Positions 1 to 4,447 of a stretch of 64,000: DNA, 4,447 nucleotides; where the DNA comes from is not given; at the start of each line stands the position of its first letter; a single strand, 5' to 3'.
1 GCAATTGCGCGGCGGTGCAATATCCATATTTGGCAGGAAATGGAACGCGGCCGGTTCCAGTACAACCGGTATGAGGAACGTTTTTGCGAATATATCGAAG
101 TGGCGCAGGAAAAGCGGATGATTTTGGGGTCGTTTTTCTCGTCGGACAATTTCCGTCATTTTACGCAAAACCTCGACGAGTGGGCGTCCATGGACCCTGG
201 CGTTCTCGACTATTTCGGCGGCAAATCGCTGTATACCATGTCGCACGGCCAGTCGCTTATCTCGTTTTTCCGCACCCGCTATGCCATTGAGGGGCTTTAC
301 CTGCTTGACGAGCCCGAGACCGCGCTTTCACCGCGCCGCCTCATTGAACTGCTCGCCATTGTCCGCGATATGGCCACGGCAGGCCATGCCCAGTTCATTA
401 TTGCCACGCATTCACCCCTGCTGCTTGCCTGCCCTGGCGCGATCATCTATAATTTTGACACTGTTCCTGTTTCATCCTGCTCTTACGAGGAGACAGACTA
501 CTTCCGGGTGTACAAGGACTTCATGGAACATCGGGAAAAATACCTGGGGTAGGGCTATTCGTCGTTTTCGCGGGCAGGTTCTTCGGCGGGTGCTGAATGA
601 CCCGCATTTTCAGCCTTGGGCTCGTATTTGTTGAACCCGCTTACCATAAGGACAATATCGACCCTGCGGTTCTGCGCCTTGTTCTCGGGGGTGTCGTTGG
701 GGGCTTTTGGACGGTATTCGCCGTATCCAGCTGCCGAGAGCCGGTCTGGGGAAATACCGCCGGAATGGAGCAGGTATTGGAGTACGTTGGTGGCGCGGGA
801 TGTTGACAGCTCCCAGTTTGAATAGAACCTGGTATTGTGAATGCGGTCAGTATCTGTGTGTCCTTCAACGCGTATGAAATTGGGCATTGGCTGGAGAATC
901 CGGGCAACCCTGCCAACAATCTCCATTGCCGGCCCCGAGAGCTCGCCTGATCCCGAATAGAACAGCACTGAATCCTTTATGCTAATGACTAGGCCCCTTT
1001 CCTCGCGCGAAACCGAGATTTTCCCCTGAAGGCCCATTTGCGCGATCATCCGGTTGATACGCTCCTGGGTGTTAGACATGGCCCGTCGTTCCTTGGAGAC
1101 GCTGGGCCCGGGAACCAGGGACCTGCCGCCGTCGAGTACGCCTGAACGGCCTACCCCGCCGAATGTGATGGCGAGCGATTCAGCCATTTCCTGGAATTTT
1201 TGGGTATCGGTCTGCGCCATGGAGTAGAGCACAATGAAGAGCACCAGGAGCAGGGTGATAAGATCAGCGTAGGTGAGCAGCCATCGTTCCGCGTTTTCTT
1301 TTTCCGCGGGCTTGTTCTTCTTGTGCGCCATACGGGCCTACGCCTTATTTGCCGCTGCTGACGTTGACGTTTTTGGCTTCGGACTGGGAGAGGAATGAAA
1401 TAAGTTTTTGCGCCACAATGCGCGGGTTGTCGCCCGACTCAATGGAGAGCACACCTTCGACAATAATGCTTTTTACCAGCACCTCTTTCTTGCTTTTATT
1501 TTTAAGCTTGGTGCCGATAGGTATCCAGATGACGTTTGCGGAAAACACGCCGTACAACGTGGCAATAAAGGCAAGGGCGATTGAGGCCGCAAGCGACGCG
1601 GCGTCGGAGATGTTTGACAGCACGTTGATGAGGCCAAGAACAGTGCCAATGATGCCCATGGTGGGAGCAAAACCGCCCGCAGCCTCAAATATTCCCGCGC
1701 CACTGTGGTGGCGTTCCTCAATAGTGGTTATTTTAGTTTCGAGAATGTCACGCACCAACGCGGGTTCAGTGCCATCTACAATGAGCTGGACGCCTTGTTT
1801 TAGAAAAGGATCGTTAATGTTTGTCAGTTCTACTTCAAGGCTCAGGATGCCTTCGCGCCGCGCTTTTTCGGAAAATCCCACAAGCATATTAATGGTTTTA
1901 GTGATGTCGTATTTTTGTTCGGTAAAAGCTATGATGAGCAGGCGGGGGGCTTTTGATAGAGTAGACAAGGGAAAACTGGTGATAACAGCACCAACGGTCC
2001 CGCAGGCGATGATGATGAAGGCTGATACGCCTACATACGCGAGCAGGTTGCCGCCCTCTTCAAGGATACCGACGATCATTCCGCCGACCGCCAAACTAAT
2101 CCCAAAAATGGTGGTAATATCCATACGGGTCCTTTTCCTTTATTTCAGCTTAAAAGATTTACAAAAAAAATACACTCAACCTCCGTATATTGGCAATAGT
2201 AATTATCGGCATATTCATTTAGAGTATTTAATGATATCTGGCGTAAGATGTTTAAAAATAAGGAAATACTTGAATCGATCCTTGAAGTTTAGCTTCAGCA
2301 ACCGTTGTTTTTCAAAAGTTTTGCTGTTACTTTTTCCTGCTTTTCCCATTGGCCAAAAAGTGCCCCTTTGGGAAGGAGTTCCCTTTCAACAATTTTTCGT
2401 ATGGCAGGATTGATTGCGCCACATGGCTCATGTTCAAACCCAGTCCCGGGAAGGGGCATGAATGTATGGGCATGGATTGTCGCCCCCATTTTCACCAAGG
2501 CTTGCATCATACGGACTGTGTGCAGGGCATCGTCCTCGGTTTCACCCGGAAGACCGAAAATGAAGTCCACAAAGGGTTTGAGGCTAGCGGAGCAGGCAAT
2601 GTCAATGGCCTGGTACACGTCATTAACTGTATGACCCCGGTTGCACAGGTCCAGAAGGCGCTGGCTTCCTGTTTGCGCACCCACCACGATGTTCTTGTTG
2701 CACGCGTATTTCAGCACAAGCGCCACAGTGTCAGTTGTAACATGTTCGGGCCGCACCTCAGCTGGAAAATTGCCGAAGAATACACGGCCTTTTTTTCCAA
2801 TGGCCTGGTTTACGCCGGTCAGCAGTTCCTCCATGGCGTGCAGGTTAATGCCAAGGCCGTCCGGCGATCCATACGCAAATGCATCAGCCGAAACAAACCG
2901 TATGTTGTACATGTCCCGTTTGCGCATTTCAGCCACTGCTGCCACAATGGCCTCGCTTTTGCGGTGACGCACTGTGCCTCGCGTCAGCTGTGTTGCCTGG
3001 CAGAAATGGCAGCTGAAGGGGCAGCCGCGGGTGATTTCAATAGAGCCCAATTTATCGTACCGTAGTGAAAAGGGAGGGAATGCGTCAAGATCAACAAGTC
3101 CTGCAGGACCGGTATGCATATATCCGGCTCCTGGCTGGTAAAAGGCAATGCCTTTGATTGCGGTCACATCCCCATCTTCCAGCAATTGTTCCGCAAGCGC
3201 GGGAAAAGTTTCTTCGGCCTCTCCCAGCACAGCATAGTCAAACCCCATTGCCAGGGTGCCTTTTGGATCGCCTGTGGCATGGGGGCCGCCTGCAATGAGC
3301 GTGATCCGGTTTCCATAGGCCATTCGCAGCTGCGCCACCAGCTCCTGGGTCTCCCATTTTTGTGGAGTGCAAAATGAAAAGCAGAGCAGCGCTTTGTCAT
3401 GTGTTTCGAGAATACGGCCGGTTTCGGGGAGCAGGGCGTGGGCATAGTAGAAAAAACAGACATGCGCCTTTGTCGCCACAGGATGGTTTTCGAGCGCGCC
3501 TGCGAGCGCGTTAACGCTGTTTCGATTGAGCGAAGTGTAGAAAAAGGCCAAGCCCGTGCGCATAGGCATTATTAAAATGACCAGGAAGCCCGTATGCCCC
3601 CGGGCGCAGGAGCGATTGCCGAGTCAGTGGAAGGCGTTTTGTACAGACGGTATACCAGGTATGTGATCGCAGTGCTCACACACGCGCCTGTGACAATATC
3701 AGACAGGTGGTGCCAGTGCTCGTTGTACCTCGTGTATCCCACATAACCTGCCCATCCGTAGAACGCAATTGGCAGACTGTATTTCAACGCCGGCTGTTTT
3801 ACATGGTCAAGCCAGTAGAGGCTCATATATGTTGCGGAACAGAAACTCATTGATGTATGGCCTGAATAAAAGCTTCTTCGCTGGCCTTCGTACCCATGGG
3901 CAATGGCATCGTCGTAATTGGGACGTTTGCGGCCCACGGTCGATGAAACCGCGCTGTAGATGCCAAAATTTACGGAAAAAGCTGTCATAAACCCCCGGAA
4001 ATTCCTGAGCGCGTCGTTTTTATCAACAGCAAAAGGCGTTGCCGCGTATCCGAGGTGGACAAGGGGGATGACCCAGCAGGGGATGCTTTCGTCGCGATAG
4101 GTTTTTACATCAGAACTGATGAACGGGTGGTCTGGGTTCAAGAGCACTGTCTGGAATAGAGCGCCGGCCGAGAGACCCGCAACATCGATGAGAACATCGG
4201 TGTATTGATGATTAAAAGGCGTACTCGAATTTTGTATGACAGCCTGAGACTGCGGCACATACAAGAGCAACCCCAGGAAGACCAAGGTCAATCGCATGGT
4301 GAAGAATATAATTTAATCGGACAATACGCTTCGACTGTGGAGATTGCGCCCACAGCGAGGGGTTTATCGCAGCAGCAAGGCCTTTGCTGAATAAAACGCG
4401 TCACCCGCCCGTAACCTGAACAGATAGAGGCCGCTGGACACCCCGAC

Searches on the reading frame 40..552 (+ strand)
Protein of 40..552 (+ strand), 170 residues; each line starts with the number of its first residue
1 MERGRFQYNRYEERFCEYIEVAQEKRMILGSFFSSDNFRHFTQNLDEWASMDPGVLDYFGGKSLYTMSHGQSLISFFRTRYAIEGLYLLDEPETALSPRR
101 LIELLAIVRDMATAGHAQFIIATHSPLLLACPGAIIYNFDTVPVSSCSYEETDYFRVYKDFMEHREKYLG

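Call 52: search_protein_families(library=pfam, proteins=[window:40-552:+])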
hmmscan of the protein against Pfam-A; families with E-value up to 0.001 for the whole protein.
window:40-552:+ (170 aa): 2 families
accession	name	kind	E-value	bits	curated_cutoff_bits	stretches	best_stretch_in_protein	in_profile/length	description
PF13304.12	AAA_21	-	4.1e-10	40.7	27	1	85-130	260-304/304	AAA domain, putative AbiEii toxin, Type IV TA system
PF13175.12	AAA_15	-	0.00017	21.8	32.1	1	74-127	311-372/374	AAA ATPase domain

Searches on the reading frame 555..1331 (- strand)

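Call 52: search_protein_families(library=pfam, proteins=[window:555-1331:-])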
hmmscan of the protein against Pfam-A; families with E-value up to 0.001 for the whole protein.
window:555-1331:- (258 aa): 2 families
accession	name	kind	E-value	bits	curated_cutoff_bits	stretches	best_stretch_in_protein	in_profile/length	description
PF13677.11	MotB_plug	-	7.3e-22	77.2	24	1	4-56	5-57/58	Membrane MotB of proton-channel complex MotA/MotB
PF00691.25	OmpA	-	4.6e-19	69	27.2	1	123-222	1-98/98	OmpA family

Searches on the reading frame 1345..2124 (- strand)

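Call 52: search_protein_families(library=pfam, proteins=[window:1345-2124:-])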
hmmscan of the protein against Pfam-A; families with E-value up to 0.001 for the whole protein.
window:1345-2124:- (259 aa): 2 families
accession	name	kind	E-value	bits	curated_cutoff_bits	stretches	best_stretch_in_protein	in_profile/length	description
PF01618.21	MotA_ExbB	-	3.9e-34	117.6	22.9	1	101-216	3-123/127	MotA/TolQ/ExbB proton channel family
PF20560.3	MotA_N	-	0.00017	22.2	27.3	1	6-91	1-90/91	Motility protein A N-terminal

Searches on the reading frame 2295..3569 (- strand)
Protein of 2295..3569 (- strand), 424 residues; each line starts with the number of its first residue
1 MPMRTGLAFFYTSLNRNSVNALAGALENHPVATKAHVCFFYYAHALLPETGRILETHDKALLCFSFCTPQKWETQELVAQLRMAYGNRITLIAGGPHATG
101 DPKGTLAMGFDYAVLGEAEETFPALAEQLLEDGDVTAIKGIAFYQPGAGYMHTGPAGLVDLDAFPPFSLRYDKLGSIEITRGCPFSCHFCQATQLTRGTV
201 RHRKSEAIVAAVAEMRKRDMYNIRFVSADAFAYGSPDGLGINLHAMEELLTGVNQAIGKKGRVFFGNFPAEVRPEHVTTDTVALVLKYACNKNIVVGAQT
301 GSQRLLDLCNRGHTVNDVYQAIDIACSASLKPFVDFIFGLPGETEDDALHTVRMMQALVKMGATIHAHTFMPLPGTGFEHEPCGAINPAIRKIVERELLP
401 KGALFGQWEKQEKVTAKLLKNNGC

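Call 52: search_protein_families(library=pfam, proteins=[window:2295-3569:-])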
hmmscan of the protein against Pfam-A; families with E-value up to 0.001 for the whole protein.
window:2295-3569:- (424 aa): 2 families
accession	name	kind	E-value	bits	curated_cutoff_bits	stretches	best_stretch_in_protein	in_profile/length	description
PF04055.27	Radical_SAM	-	6.6e-22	78.9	29.5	1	177-354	1-165/166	Radical SAM superfamily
PF02310.24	B12-binding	-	2e-13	50.6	32.1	1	45-126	40-121/121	B12 binding domain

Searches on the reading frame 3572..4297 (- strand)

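Call 52: search_protein_families(library=pfam, proteins=[window:3572-4297:-])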
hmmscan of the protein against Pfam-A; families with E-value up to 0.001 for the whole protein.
window:3572-4297:- (241 aa): 1 family
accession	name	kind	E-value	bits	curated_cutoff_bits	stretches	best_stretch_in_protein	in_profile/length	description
PF01569.27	PAP2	-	1.8e-17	63.7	27.2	1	109-220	11-126/130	PAP2 superfamily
